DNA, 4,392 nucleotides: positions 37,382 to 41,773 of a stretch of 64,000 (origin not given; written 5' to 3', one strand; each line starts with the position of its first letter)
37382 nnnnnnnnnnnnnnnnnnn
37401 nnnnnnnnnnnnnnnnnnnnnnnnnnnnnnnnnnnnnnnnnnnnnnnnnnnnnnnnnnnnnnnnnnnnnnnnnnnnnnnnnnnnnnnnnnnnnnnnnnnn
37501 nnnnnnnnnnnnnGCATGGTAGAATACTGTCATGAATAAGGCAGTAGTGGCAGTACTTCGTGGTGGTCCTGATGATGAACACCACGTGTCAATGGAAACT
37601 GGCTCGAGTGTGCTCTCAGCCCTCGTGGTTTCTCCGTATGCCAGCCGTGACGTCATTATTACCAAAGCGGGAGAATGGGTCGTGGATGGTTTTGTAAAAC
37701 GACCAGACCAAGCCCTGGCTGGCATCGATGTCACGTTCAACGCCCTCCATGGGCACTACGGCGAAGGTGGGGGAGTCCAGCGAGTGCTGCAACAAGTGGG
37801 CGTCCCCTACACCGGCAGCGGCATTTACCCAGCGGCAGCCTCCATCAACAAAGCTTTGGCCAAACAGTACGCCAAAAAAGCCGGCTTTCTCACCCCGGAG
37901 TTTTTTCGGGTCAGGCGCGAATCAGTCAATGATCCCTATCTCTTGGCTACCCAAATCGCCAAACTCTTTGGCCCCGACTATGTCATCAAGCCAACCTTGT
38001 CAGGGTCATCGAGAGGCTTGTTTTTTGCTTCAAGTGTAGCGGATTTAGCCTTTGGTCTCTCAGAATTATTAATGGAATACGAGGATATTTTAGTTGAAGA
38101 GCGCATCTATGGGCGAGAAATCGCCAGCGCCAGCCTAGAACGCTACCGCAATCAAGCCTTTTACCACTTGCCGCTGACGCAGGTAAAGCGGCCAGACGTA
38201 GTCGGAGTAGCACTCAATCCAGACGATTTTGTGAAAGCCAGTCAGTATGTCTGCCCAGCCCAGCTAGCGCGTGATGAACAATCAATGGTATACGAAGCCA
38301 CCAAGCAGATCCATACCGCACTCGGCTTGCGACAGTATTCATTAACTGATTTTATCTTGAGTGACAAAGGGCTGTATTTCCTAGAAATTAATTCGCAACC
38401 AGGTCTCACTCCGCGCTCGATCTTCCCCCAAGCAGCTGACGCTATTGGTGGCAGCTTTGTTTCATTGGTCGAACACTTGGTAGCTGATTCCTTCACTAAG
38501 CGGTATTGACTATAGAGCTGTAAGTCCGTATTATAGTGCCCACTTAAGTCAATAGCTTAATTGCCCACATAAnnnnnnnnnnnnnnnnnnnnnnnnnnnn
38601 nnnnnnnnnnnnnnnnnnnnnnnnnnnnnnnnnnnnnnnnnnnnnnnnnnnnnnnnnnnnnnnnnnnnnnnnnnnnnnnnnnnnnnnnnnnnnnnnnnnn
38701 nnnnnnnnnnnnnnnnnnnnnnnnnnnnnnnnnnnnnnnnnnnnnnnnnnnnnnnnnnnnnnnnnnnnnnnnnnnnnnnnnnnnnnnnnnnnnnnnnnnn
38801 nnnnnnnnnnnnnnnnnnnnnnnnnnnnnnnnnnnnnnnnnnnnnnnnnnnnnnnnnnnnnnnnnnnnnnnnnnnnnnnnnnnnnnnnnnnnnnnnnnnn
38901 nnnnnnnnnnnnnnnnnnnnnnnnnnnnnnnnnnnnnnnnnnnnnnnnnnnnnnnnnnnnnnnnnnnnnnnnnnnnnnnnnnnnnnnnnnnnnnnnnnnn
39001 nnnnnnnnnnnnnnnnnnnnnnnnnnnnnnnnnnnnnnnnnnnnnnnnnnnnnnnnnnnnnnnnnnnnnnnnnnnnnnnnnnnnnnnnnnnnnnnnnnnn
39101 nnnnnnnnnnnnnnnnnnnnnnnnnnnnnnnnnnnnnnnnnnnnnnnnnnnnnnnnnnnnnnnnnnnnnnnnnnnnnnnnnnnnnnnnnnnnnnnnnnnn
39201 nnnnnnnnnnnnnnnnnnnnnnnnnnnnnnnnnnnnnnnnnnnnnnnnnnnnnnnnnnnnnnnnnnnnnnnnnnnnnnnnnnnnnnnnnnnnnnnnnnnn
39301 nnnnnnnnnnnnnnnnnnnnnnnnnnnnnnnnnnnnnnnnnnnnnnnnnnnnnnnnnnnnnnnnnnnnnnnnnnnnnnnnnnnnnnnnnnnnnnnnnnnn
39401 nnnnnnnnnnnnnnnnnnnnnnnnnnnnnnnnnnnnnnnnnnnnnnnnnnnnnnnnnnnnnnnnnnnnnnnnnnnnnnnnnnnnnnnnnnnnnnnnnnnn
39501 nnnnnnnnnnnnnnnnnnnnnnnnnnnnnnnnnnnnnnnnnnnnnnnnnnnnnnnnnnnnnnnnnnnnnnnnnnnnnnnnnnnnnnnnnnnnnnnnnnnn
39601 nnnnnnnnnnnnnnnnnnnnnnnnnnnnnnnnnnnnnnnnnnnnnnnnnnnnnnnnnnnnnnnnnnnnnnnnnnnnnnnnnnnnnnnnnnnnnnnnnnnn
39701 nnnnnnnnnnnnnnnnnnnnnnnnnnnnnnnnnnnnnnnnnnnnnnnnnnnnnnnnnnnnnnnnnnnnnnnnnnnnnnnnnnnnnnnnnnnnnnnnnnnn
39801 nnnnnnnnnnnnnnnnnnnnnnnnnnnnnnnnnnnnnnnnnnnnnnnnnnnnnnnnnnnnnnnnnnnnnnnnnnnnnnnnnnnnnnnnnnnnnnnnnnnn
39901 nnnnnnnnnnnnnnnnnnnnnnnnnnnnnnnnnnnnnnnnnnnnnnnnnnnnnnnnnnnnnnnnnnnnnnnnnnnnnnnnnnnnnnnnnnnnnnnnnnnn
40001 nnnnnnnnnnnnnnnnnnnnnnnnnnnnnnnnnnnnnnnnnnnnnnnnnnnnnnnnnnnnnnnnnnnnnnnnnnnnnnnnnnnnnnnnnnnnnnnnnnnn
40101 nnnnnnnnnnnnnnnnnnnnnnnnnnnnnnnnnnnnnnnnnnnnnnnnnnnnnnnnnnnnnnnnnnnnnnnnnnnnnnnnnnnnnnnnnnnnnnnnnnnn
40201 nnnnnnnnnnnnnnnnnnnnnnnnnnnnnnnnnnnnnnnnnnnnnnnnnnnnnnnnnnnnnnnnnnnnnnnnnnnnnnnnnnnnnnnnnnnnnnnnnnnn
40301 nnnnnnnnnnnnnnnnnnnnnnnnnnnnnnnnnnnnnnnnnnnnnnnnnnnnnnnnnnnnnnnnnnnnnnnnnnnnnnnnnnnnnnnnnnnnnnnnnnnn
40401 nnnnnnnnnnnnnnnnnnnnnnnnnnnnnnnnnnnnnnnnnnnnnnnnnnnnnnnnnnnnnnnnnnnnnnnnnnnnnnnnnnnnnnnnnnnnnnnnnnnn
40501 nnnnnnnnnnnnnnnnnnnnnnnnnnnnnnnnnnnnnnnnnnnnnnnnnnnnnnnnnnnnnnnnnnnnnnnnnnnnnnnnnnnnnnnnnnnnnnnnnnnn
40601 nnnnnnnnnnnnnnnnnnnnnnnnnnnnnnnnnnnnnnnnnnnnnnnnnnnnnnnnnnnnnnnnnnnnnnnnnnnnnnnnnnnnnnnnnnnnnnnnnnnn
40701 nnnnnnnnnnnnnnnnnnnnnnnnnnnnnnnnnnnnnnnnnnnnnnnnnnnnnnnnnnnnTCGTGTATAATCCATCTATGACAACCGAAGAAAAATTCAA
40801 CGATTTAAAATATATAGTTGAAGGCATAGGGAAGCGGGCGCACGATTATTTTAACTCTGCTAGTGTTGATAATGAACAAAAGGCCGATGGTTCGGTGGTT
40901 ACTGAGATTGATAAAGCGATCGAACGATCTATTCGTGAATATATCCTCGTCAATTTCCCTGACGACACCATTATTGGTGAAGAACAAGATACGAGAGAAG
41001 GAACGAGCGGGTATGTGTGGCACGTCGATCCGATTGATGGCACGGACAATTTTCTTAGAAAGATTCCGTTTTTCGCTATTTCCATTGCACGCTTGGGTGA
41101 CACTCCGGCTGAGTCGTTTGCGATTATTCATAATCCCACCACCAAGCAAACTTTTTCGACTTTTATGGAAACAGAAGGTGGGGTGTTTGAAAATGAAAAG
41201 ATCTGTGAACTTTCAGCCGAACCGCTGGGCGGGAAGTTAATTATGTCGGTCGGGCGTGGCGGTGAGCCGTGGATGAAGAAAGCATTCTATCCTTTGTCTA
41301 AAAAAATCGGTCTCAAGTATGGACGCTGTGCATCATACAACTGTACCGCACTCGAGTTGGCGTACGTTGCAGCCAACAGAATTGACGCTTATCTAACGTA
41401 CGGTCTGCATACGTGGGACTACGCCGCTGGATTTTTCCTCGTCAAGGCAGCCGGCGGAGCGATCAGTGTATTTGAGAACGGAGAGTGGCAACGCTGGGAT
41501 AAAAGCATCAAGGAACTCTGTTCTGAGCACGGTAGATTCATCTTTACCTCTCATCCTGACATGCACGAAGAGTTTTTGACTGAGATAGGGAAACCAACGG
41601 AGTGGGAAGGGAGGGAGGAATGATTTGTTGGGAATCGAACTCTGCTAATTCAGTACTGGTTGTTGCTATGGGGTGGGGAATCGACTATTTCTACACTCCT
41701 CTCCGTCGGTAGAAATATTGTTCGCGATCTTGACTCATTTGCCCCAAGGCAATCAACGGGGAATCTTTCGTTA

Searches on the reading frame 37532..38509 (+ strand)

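Call 73: search_protein_families(library=pfam, proteins=[window:37532-38509:+], max_evalue=0.00001)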
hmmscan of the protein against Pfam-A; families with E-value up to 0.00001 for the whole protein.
window:37532-38509:+ (325 aa): 2 families
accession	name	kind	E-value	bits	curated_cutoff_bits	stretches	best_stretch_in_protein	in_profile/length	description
PF07478.18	Dala_Dala_lig_C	-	9.5e-25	87.7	24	1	115-317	3-203/204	D-ala D-ala ligase C-terminus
PF01820.27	Dala_Dala_lig_N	-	5.4e-17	62.9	34.6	2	59-96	84-121/121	D-ala D-ala ligase N-terminus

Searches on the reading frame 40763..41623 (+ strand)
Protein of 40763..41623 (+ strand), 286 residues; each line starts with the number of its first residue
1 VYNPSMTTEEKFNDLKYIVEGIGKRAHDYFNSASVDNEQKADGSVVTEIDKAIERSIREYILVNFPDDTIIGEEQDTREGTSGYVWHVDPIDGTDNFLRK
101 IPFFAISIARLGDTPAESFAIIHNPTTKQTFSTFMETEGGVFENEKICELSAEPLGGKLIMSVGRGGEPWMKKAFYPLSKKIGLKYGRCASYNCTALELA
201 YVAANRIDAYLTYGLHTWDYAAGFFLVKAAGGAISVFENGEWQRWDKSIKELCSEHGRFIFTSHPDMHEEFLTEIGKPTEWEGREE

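Call 73: search_protein_families(library=pfam, proteins=[window:40763-41623:+], max_evalue=0.00001)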
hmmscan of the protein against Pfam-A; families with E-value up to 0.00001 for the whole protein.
window:40763-41623:+ (286 aa): 1 family
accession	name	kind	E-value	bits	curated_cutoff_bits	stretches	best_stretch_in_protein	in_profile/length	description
PF00459.30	Inositol_P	-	3.9e-41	141.8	27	1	22-274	16-265/271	Inositol monophosphatase family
